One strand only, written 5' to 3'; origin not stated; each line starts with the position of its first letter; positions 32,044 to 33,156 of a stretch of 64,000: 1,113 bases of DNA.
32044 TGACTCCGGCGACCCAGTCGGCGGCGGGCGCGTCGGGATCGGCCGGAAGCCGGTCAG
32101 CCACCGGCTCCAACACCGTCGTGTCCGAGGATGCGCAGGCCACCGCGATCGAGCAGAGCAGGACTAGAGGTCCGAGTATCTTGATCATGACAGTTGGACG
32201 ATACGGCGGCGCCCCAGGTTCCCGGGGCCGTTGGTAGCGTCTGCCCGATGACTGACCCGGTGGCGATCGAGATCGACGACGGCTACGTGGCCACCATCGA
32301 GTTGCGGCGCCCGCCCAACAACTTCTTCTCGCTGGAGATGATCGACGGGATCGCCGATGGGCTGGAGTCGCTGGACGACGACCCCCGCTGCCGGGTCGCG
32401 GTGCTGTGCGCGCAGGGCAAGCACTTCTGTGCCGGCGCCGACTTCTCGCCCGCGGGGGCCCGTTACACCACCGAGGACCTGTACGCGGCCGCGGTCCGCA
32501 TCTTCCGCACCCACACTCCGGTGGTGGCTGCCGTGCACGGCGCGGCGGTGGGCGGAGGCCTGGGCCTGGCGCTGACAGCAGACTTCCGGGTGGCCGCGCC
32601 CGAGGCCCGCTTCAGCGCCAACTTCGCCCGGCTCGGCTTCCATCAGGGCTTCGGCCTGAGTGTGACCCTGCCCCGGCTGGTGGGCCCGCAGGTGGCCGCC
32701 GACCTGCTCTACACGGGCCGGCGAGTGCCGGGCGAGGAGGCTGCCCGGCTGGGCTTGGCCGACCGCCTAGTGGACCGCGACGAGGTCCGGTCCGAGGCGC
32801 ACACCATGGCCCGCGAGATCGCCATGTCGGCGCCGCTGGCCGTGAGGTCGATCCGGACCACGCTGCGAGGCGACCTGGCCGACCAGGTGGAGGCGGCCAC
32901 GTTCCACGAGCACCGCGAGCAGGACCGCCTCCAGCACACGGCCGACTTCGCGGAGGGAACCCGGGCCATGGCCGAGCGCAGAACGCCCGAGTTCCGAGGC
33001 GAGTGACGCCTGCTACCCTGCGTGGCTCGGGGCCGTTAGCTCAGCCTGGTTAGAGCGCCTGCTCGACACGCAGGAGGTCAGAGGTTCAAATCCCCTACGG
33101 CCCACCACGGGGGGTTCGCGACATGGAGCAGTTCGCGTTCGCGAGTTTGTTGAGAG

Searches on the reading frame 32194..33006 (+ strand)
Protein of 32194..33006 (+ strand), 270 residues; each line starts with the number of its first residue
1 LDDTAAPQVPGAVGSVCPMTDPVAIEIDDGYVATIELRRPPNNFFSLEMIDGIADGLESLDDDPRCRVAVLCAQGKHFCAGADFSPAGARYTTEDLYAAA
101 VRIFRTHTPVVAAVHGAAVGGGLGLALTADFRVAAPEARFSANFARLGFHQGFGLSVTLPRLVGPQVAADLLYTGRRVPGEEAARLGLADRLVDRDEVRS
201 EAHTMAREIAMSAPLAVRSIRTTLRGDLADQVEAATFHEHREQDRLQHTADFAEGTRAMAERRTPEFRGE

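Call 12: search_protein_families(library=pfam, proteins=[window:32194-33006:+], max_evalue=0.01)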
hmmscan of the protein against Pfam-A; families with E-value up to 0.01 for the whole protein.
window:32194-33006:+ (270 aa): 3 families
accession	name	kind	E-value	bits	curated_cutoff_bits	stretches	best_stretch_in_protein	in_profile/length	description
PF00378.25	ECH_1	-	1.2e-53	182.4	27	1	32-269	6-250/251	Enoyl-CoA hydratase/isomerase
PF16113.10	ECH_2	-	3.2e-29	102.9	27.2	1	33-198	2-177/335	Enoyl-CoA hydratase/isomerase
PF01343.23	Peptidase_S49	-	0.0095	16.3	24.9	0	105-138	4-37/154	Peptidase family S49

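Call 18: find_encoding_contigs(protein=window:32194-33006:+, flank=10000, max_places=10)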
Protein window:32194-33006:+ (270 aa): no gene with exactly this product is on record in the collection.

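Call 19: find_related_loci(query=window:32194-33006:+, collection=genome_contigs, flank=10000)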
Query window:32194-33006:+ (270 aa) in genome_contigs; peptide patterns used: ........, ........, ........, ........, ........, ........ (x = any residue, [..] = any of these).
599 stretches matched a pattern (row limit reached: there are more); 436 encode a relative of the query (tblastn E <= 1e-3); the best 80 are kept; 80 distinct loci.
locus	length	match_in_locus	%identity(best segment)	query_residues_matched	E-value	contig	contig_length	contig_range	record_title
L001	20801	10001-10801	94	10-270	9e-163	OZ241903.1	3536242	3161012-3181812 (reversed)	MAG: Candidatus Aldehydirespirator sp. isolate d351f403-e454-448a-b302-ab11d97c6c0f genome assembly, chromosome: 1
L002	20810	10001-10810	96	1-270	2e-169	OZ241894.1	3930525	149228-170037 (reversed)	MAG: Candidatus Aldehydirespirator sp. isolate 59d5e5b9-c534-4d11-b37b-78d6acc4b690 genome assembly, chromosome: 1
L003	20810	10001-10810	89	1-270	3e-148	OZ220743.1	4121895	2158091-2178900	MAG: Acidimicrobiales bacterium isolate dadfcd55-464f-4f03-9875-fa0eca1464b2 genome assembly, chromosome: 1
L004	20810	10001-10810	92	1-270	6e-148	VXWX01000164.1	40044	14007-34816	MAG: Acidimicrobiaceae bacterium isolate SB0668_bin_28 NODE_465_length_40044_cov_110.475881, whole genome shotgun sequen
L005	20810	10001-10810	91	1-270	2e-147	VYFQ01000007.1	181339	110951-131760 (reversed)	MAG: Acidimicrobiaceae bacterium isolate SB0677_bin_3 NODE_22_length_181339_cov_61.617843, whole genome shotgun sequence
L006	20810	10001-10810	89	1-270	6e-142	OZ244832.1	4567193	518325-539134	MAG: Candidatus Aldehydirespirator sp. isolate 45bd059b-89eb-4db7-924e-096435c6defb genome assembly, chromosome: 1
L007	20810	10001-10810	86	1-270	4e-139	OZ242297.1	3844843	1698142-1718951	MAG: Acidimicrobiales bacterium isolate 386d1096-d7b5-410a-b4ac-dc0bb20c483d genome assembly, chromosome: 1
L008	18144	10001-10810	95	1-270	3e-157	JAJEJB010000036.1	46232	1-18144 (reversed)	MAG: Acidimicrobiia bacterium isolate p16x63bins.58 k141_41041, whole genome shotgun sequence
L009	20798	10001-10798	90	4-270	8e-137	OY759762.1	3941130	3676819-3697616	MAG: Acidimicrobiales bacterium isolate 58bc0cff-3a4e-4465-8a1f-db016ff7ac3d genome assembly, chromosome: 1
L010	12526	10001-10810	86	1-270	2e-134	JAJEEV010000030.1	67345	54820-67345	MAG: Acidimicrobiia bacterium isolate p16x34bins.51 k141_632812, whole genome shotgun sequence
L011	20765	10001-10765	89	16-270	2e-134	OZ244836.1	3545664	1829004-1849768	MAG: Candidatus Aldehydirespirator sp. isolate e6163144-70ab-4bd6-a8bf-7abc59f56523 genome assembly, chromosome: 1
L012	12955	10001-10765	90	16-270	4e-134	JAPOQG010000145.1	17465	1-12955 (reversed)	MAG: Acidimicrobiaceae bacterium isolate APA_bin_7 c_000000041283, whole genome shotgun sequence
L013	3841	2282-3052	88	14-270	3e-134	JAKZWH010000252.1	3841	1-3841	MAG: Acidimicrobiales bacterium isolate Langseth_MAG_00132 Langseth_MAG_00132_000000000252, whole genome shotgun sequenc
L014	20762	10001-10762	88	17-270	8e-131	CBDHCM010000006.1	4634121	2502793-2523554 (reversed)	MAG: Candidatus Aldehydirespirator sp. isolate 36171f10-6b1c-407a-8267-17b84cd7c53a genome assembly, contig: chromosome_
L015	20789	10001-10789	84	8-270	1e-130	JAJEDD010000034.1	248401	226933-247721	MAG: Acidimicrobiia bacterium isolate jk18xAbins.52 k141_1329282, whole genome shotgun sequence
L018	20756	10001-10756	87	19-270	2e-126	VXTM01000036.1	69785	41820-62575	MAG: Acidimicrobiaceae bacterium isolate SB0665_bin_5 NODE_259_length_69785_cov_50.133056, whole genome shotgun sequence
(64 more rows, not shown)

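Call 25: search_protein_families(library=pfam, proteins=[L003:12507-14411:-, L003:14408-15403:-, L018:12561-14492:-, L018:14489-15853:-, L009:11116-13053:-, L009:13050-13970:-, L014:11090-12652:-, L009:16304-17665:-, L011:11085-11519:-, L011:11633-12082:-], max_evalue=0.01)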
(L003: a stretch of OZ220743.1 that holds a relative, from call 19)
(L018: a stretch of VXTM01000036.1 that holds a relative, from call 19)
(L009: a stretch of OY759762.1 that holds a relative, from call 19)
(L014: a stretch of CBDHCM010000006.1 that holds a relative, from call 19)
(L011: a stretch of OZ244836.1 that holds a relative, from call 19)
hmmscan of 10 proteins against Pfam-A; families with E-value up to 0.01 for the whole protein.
L003:12507-14411:- (634 aa): 0 families

L003:14408-15403:- (331 aa): 0 families

L018:12561-14492:- (643 aa): 0 families

L018:14489-15853:- (454 aa): 0 families

L009:11116-13053:- (645 aa): 1 family
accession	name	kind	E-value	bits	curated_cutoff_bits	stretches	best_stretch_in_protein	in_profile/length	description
PF13751.12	DDE_Tnp_1_6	-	8.5e-05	23.3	25.1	1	533-596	60-122/125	Transposase DDE domain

L009:13050-13970:- (306 aa): 0 families

L014:11090-12652:- (520 aa): 3 families
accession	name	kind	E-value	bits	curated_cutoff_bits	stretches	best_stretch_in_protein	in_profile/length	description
PF01610.23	DDE_Tnp_ISL3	-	3.1e-35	122.5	23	1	153-344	2-191/240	Transposase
PF14690.11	Zn_ribbon_ISL3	-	2e-10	41.3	25.5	1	38-83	2-47/47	zinc-finger of transposase IS204/IS1001/IS1096/IS1165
PF13384.12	HTH_23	-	0.00061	20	24.6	1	98-138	5-45/50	Homeodomain-like domain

L009:16304-17665:- (453 aa): 2 families
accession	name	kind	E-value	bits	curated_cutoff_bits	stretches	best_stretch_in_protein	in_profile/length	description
PF13751.12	DDE_Tnp_1_6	-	1.7e-05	25.5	25.1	1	343-396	70-122/125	Transposase DDE domain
PF01609.27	DDE_Tnp_1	-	0.00025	21.3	23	0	347-395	139-200/200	Transposase DDE domain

L011:11085-11519:- (144 aa): 1 family
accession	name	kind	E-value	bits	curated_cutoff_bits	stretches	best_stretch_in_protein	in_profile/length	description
PF13751.12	DDE_Tnp_1_6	-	6.6e-05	23.6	25.1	1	38-92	69-122/125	Transposase DDE domain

L011:11633-12082:- (149 aa): 0 families

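Call 30: search_protein_families(library=ncbifam, proteins=[L009:11116-13053:-, L009:13050-13970:-, L009:16304-17665:-, L009:18224-19321:-, L009:17679-18227:-, L018:12561-14492:-, L018:14489-15853:-, L003:12507-14411:-, L003:14408-15403:-], max_evalue=0.01)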
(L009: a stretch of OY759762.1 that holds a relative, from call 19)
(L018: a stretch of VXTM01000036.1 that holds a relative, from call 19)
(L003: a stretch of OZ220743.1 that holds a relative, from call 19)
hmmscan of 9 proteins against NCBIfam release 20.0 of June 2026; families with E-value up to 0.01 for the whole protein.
L009:11116-13053:- (645 aa): 1 family
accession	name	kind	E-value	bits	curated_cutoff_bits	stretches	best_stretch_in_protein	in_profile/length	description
NF033551.1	transpos_IS1182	equivalog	4.4e-06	25.9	270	1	540-596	428-483/488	IS1182 family transposase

L009:13050-13970:- (306 aa): 0 families

L009:16304-17665:- (453 aa): 3 families
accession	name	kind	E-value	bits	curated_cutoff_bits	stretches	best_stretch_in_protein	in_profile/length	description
NF033551.1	transpos_IS1182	equivalog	9.1e-07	28.1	270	1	290-396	372-483/488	IS1182 family transposase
TIGR02098.1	MJ0042_CXXC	domain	0.0023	17.6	20.9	0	79-92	15-28/38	MJ0042-type zinc finger domain-containing protein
NF033578.1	transpos_IS5_1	equivalog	0.0084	15.3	275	0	343-397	362-415/419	IS5 family transposase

L009:18224-19321:- (365 aa): 0 families

L009:17679-18227:- (182 aa): 0 families

L018:12561-14492:- (643 aa): 0 families

L018:14489-15853:- (454 aa): 0 families

L003:12507-14411:- (634 aa): 0 families

L003:14408-15403:- (331 aa): 0 families

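Call 31: search_solved_structures(query=L009:11116-13053:-, max_evalue=1)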
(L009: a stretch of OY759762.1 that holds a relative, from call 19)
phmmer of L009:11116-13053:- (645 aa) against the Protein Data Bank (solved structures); distinct sequences matched with E-value up to 1: 0.

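Call 35: search_protein_families(library=pfam, proteins=[L003:15895-17049:+, L009:14817-15707:+, L009:14408-14725:+, L018:15875-16279:+, L018:16358-17056:+, L003:17636-18520:-, L003:18517-20406:-, L001:11044-11340:-, L001:12052-12597:-], max_evalue=0.01)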
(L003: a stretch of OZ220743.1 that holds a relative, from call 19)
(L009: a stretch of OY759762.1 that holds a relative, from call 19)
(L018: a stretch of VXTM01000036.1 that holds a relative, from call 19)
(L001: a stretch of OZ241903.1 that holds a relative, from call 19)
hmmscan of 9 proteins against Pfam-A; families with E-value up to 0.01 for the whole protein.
L003:15895-17049:+ (384 aa): 6 families
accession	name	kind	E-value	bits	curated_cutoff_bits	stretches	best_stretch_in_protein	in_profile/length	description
PF01555.25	N6_N4_Mtase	-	1.4e-42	146.6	26.7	1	10-277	1-219/221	DNA methylase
PF01844.29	HNH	-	3.7e-13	49.8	21.4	1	326-371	1-47/47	HNH endonuclease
PF14279.12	HNH_5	-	1.3e-11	44.7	27.5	1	326-378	1-53/56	HNH endonuclease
PF02945.21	Endonuclease_7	-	2.2e-05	24.7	23.6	1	309-371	8-66/82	Recombination endonuclease VII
PF05724.17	TPMT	-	0.0074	16.4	26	0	217-275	14-73/218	Thiopurine S-methyltransferase (TPMT)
PF13395.12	HNH_4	-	0.0076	16.6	22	0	333-371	14-51/54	HNH endonuclease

L009:14817-15707:+ (296 aa): 0 families

L009:14408-14725:+ (105 aa): 2 families
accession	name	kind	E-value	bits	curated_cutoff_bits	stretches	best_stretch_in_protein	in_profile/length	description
PF13560.12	HTH_31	-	0.00079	20.1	27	1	44-80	3-39/64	Helix-turn-helix domain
PF01381.28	HTH_3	-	0.0013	19.1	23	1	47-97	1-51/55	Helix-turn-helix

L018:15875-16279:+ (134 aa): 1 family
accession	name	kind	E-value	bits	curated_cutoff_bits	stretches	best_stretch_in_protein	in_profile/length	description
PF01381.28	HTH_3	-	0.0024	18.3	23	1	60-95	14-49/55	Helix-turn-helix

L018:16358-17056:+ (232 aa): 2 families
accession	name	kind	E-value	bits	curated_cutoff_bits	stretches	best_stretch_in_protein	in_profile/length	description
PF18836.7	B_solenoid_ydck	-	8.4e-08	32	30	1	89-104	1-16/17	YdcK Beta solenoid repeat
PF04519.19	Bactofilin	-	1.5e-07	32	27.9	2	115-203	8-96/98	Polymer-forming cytoskeletal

L003:17636-18520:- (294 aa): 1 family
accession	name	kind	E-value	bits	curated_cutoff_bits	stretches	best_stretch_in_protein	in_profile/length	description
PF02086.21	MethyltransfD12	-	3.2e-16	60.3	22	1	9-242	1-238/253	D12 class N6 adenine-specific DNA methyltransferase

L003:18517-20406:- (629 aa): 0 families

L001:11044-11340:- (98 aa): 3 families
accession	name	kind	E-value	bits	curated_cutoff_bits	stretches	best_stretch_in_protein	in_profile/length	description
PF01402.27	RHH_1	-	1.2e-05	25.5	20.5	1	54-88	4-38/39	Ribbon-helix-helix protein, copG family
PF07499.19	RuvA_C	-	0.0054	17.6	24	1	59-84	19-44/47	RuvA, C-terminal domain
PF23807.1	RHH_10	-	0.0095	16.6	27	0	35-83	9-57/84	Ribbon-helix-helix protein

L001:12052-12597:- (181 aa): 1 family
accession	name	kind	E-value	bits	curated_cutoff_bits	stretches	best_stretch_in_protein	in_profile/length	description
PF05973.20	Gp49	-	5e-18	65.4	23.9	1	73-166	3-90/90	Phage derived protein Gp49-like (DUF891)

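Call 37: find_homologous_proteins(query=L009:16304-17665:-, max_evalue=0.00001)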
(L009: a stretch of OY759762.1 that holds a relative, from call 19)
Query L009:16304-17665:- (453 aa): 66 proteins with E <= 0.00001 among 8000 candidates.
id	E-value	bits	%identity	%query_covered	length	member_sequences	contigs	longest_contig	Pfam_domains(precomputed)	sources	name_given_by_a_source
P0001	1.7e-292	988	93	100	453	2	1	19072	PF13751.13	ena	-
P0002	5.2e-225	766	75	100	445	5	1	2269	-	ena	-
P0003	1.7e-218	744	70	100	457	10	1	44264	-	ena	-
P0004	4.2e-218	743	75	98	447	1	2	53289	-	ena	-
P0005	1.8e-217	741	72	100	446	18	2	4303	-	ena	-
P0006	4.4e-217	739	71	100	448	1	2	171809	-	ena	-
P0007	8.5e-216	735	70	100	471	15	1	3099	-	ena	-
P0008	8.0e-207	706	69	100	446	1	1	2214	-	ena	-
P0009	2.3e-204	697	69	99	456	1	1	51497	-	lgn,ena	-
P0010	5.9e-197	673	65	100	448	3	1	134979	-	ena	-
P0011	4.6e-189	647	66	100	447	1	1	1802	-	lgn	-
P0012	1.2e-188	646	69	94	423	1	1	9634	-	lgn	-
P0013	5.9e-186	637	62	100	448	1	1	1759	-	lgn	-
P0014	2.5e-156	539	56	100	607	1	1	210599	-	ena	-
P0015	1.9e-154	533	56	98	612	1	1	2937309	PF01609.28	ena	-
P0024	1.1e-122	428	50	85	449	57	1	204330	-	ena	-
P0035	8.1e-89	317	42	85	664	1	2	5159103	-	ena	-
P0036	1.8e-88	315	39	98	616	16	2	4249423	-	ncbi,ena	-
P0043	4.9e-81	291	41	87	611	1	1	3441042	-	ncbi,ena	-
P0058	3.6e-58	216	33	97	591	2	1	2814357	-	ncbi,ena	-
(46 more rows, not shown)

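Call 38: find_encoding_contigs(protein=P0006, flank=8000, max_places=2)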
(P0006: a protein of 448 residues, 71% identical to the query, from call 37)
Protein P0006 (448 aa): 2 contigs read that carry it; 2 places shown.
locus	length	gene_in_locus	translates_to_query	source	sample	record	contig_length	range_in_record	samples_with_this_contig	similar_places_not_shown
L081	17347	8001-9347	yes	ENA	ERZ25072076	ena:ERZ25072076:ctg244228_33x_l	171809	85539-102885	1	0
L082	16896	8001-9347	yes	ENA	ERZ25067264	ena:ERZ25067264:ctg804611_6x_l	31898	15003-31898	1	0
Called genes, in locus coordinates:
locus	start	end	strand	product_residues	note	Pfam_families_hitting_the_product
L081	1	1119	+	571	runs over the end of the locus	-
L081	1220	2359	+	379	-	PF00158:Sigma54_activat (faint), PF00004:AAA (weak), PF07726:AAA_3, PF07728:AAA_5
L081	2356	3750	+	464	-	PF13203:DUF2201_N, PF09967:DUF2201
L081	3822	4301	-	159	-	-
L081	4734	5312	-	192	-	-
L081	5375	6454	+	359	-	-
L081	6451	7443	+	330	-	-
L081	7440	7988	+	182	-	-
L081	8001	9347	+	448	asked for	-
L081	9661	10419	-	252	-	PF00378:ECH_1, PF16113:ECH_2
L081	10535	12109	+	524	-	PF00079:Serpin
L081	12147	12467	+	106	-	-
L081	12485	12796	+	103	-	PF02604:PhdYeFM_antitox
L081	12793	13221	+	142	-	PF01850:PIN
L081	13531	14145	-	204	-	PF00156:Pribosyltran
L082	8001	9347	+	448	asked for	-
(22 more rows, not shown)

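Call 39: find_encoding_contigs(protein=P0015, flank=8000, max_places=2)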
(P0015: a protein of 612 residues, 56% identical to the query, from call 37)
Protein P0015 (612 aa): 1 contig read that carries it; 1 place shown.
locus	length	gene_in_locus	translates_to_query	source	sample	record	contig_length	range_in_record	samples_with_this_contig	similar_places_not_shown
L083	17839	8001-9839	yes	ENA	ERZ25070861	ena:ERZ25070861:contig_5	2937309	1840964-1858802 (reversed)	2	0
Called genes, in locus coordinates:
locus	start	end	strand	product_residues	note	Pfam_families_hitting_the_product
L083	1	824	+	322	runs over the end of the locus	-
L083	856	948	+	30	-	-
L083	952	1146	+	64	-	-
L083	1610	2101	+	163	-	-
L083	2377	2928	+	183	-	-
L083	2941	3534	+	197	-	PF18755:RAMA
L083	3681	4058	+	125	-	-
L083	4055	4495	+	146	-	-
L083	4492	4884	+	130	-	-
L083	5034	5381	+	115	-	-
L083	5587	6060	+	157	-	-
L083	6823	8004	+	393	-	-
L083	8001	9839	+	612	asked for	PF01609:DDE_Tnp_1 (faint)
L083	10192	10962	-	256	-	PF00903:Glyoxalase, PF13669:Glyoxalase_4 (faint), PF18029:Glyoxalase_6 (weak), PF22677:Ble-like_N (faint), PF00903:Glyoxalase (weak), PF18029:Glyoxalase_6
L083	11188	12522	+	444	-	PF03951:Gln-synt_N, PF00120:Gln-synt_C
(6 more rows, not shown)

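Call 40: find_encoding_contigs(protein=P0024, flank=8000, max_places=2)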
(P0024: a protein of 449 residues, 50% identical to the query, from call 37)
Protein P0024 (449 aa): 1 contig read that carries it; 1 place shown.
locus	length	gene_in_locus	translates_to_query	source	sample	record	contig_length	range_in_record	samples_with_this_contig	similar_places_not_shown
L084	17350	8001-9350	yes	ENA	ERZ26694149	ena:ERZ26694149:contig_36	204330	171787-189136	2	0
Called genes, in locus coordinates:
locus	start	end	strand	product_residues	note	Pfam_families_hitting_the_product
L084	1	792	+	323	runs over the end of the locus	PF11427:HTH_Tnp_Tc3_1 (weak), PF13936:HTH_38, PF00665:rve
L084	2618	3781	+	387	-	PF13701:DDE_Tnp_1_4, PF01609:DDE_Tnp_1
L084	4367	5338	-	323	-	PF11427:HTH_Tnp_Tc3_1 (weak), PF13936:HTH_38, PF00665:rve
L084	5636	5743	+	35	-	-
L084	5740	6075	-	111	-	-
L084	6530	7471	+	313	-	-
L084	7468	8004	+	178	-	-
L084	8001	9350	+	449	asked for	-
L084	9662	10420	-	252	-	PF00378:ECH_1, PF16113:ECH_2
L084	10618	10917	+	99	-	-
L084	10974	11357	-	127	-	PF02687:FtsX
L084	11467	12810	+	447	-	PF13701:DDE_Tnp_1_4, PF01609:DDE_Tnp_1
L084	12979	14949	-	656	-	PF02687:FtsX, PF12704:MacB_PCD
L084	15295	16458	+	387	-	PF13701:DDE_Tnp_1_4, PF01609:DDE_Tnp_1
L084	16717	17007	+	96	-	PF01527:HTH_Tnp_1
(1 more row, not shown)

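Call 41: find_encoding_contigs(protein=P0036, flank=8000, max_places=2)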
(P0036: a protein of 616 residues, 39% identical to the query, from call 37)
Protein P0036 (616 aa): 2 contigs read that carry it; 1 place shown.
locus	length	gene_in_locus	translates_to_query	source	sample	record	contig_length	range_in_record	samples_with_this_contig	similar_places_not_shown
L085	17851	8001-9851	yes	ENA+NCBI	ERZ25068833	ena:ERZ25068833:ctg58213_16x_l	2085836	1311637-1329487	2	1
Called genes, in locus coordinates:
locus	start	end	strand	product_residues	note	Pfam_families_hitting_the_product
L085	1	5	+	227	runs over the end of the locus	PF13489:Methyltransf_23, PF13649:Methyltransf_25, PF13847:Methyltransf_31 (weak), PF08241:Methyltransf_11, PF08242:Methyltransf_12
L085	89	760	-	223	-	-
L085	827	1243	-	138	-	-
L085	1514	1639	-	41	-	-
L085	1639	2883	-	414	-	PF02720:DUF222, PF01844:HNH (weak)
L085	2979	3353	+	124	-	-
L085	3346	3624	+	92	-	-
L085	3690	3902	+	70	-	-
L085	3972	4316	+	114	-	PF11225:DUF3024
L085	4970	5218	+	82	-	-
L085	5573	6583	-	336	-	PF13565:HTH_32 (weak), PF00665:rve, PF13683:rve_3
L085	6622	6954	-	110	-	PF13518:HTH_28 (weak)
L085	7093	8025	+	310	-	-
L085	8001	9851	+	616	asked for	-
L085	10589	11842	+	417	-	PF00067:p450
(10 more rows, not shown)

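Call 45: find_encoding_contigs(protein=P0043, flank=6000, max_places=2)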
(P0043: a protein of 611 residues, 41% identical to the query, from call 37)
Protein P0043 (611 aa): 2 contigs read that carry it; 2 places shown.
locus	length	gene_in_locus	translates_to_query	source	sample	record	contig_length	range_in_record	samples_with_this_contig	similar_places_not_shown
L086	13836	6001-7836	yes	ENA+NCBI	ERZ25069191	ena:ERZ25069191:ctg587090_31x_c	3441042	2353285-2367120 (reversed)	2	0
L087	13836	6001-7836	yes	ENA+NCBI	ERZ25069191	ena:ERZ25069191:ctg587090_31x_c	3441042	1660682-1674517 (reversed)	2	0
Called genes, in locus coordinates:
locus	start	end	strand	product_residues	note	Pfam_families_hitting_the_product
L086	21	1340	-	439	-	PF13651:EcoRI_methylase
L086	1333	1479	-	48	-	-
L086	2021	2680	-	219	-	-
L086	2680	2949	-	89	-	-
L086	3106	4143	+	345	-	-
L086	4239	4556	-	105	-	PF01381:HTH_3 (faint)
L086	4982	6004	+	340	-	-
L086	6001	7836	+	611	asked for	-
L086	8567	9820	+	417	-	PF00067:p450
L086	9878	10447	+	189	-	PF01966:HD (weak)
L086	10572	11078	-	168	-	PF01668:SmpB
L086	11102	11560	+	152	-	PF14464:Prok-JAB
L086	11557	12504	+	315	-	PF00291:PALP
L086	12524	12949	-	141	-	-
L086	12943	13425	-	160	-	-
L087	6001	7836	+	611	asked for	-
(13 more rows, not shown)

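Call 46: find_encoding_contigs(protein=P0058, flank=6000, max_places=2)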
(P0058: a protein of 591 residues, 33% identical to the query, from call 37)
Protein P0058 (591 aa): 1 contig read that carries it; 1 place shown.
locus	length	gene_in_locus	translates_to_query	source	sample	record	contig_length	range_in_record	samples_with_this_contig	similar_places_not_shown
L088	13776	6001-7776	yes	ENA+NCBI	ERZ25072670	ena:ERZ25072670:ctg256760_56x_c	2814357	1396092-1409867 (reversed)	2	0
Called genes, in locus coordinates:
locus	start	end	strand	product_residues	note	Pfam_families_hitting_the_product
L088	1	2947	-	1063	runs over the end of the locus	PF04851:ResIII, PF00176:SNF2-rel_dom, PF00270:DEAD (weak), PF00271:Helicase_C, PF13020:NOV_C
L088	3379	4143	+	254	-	PF00149:Metallophos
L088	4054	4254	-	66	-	-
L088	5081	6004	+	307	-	-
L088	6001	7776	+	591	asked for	-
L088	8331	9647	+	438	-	PF26686:DUF8575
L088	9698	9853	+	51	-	-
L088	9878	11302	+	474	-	PF26686:DUF8575 (weak)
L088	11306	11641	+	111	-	-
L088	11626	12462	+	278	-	PF00590:TP_methylase, PF23016:RsmI_C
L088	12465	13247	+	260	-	PF01026:TatD_DNase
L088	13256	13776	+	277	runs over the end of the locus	PF00398:RrnaAD, PF13489:Methyltransf_23 (faint)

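Call 47: find_encoding_contigs(protein=P0035, flank=6000, max_places=2)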
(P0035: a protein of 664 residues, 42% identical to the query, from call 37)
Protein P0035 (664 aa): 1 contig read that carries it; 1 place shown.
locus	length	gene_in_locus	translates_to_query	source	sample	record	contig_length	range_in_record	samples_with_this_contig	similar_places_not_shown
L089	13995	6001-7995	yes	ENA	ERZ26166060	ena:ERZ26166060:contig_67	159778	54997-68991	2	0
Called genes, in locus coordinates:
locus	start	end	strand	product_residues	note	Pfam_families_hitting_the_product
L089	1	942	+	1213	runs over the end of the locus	PF04471:Mrr_cat, PF13156:Mrr_cat_2, PF00270:DEAD, PF04851:ResIII, PF00271:Helicase_C (faint), PF22240:ISP_coupler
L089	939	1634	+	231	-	-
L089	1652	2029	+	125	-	-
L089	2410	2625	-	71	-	PF07510:GmrSD_C (weak)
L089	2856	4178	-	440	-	PF03235:GmrSD_N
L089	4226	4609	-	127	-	PF01381:HTH_3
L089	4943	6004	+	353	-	-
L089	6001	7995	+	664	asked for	-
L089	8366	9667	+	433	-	PF02771:Acyl-CoA_dh_N, PF02770:Acyl-CoA_dh_M, PF00441:Acyl-CoA_dh_1, PF08028:Acyl-CoA_dh_2 (weak)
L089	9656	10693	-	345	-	PF00208:ELFV_dehydrog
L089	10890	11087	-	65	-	PF13459:Fer4_15, PF13370:Fer4_13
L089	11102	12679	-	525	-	PF00009:GTP_EFTU, PF01926:MMR_HSR1 (faint), PF22042:EF-G_D2, PF03144:GTP_EFTU_D2 (weak), PF16658:RF3_C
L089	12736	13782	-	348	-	PF00348:polyprenyl_synt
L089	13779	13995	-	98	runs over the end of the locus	PF02609:Exonuc_VII_S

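Call 67: search_solved_structures(query=A4, max_evalue=10, show_alignments=2)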
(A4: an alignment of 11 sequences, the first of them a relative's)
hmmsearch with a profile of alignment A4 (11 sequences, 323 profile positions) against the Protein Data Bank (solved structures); distinct sequences matched with E-value up to 10: 3.
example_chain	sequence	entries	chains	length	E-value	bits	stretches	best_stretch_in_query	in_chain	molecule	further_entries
8qma_J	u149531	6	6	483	0.71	12.4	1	149-247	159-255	PAP7 | PAP7, pTAC14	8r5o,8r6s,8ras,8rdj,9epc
3ve7_A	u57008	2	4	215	0.98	11.9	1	91-135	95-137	Orotidine-5'-phosphate decarboxylase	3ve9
4uc0_A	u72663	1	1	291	1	11.9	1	172-204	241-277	Purine nucleoside phosphorylase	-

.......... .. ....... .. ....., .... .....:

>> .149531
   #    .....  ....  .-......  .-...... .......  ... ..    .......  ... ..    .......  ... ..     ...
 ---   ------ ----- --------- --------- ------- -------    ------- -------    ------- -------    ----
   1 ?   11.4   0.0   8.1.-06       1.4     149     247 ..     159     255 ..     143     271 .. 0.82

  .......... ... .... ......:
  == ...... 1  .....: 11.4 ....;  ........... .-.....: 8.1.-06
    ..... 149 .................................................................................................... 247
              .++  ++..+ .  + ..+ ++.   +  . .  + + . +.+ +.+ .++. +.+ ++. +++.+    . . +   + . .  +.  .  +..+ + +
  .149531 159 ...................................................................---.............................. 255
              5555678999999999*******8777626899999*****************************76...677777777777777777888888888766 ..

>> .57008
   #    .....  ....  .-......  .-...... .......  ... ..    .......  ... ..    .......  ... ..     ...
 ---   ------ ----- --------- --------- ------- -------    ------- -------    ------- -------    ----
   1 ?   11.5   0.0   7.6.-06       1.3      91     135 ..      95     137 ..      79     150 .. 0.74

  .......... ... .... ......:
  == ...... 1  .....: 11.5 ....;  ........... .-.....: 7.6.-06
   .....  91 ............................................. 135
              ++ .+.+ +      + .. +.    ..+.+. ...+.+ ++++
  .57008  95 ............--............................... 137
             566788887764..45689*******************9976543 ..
